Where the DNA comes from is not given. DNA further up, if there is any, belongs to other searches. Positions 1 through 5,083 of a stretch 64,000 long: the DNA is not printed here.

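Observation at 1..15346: Tandem array of at least four paralogous giant modular surface proteins (GLUG modules + PASTA-like linkers + LamG + dockerin-like anchors)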

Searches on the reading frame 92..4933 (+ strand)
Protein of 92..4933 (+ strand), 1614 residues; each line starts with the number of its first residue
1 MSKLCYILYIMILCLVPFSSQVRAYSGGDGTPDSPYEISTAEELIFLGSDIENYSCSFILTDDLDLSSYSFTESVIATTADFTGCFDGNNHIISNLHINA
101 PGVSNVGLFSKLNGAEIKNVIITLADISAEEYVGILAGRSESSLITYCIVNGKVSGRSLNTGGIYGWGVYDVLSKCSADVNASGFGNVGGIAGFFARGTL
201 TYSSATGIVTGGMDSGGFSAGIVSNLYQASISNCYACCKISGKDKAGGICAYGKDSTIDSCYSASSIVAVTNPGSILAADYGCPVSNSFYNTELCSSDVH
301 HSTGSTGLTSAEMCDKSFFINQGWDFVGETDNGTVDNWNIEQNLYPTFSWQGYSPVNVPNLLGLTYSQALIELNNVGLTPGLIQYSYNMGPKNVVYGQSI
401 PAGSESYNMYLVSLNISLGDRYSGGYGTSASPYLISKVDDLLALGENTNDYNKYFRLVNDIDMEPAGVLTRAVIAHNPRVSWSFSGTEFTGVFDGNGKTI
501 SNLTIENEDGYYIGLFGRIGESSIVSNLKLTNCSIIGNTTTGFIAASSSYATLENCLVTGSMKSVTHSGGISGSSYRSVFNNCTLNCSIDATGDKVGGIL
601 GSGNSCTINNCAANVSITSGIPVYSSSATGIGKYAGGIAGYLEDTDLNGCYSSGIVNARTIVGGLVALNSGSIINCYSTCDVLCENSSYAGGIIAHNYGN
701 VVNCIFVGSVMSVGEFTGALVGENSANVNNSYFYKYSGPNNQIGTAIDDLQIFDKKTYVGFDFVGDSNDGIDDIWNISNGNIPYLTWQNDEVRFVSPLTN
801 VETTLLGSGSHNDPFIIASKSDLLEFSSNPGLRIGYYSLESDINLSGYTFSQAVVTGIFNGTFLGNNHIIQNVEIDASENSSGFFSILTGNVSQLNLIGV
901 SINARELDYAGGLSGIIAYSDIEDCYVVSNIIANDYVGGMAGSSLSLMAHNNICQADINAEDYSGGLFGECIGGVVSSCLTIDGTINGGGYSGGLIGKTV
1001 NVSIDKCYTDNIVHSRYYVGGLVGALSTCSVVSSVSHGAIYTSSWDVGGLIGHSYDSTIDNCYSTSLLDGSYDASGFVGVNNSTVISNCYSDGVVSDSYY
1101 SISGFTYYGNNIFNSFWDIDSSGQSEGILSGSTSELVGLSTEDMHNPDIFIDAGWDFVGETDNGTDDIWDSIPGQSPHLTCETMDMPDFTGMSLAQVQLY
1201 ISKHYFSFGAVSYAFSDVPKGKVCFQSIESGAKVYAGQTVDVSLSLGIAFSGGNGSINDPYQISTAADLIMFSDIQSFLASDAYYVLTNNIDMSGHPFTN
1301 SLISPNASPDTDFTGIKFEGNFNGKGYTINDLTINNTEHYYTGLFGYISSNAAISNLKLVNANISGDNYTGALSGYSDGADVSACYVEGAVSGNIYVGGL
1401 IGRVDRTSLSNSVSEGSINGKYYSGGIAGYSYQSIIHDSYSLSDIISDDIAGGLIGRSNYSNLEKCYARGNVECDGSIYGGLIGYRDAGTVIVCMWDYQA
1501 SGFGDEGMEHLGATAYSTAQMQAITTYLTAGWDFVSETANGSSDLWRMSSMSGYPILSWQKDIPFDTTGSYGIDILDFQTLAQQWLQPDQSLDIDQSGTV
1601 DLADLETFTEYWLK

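Call 5: search_protein_families(library=pfam, proteins=[window:92-4933:+], max_evalue=0.01)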
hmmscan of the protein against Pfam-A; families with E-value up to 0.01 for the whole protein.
window:92-4933:+ (1614 aa): 3 families
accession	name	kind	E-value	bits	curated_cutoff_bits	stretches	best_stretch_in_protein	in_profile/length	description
PF03793.24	PASTA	-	4.2e-18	65.5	23.2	2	1185-1245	2-63/64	PASTA domain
PF07581.17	Glug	-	3.1e-17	62.2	20.5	2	1044-1065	2-24/28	The GLUG motif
PF05342.19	Peptidase_M26_N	-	3.4e-13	49.9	27.7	0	56-152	156-250/250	M26 IgA1-specific Metallo-endopeptidase N-terminal region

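Call 6: search_protein_families(library=ncbifam, proteins=[window:92-4933:+], max_evalue=0.01)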
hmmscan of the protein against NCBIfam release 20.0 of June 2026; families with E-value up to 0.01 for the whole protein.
window:92-4933:+ (1614 aa): 3 families
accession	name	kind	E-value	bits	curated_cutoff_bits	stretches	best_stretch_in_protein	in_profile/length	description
NF033483.0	PknB_PASTA_kin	equivalog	5.2e-08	32.4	450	1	1183-1245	432-495/563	Stk1 family PASTA domain-containing Ser/Thr kinase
NF046017.1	ZmpA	exception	2.9e-05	21.4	3000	1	1320-1473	918-1077/2052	zinc metalloprotease A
NF046024.1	ZmpD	exception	0.0021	15.4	3000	0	837-942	667-771/1812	zinc metalloprotease D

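Call 14: search_solved_structures(query=window:92-4933:+, max_evalue=0.01)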
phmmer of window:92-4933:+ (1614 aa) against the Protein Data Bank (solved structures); distinct sequences matched with E-value up to 0.01: 2.
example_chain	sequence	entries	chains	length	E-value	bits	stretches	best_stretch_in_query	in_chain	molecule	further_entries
3m9g_A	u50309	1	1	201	5.7e-05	24.1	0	352-406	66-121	Protein kinase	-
3py9_A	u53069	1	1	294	0.00016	22.6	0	352-406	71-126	Protein kinase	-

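Call 20: list_cluster_members(proteins=[P0001, P0060, window:92-4933:+, window:5004-10139:+])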
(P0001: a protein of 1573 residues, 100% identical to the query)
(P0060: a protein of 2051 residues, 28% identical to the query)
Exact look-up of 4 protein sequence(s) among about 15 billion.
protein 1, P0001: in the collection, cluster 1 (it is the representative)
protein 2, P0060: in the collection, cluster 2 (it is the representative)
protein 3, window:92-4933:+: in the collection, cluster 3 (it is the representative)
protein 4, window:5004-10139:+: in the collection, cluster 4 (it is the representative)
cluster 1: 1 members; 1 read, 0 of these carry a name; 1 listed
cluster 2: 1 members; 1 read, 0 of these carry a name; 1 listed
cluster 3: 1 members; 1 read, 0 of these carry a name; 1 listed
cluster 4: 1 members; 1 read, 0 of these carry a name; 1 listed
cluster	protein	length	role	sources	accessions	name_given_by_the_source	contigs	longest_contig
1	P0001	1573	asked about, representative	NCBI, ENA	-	-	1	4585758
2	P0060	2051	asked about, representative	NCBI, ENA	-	-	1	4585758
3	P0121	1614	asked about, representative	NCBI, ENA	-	-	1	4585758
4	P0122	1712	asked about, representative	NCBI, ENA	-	-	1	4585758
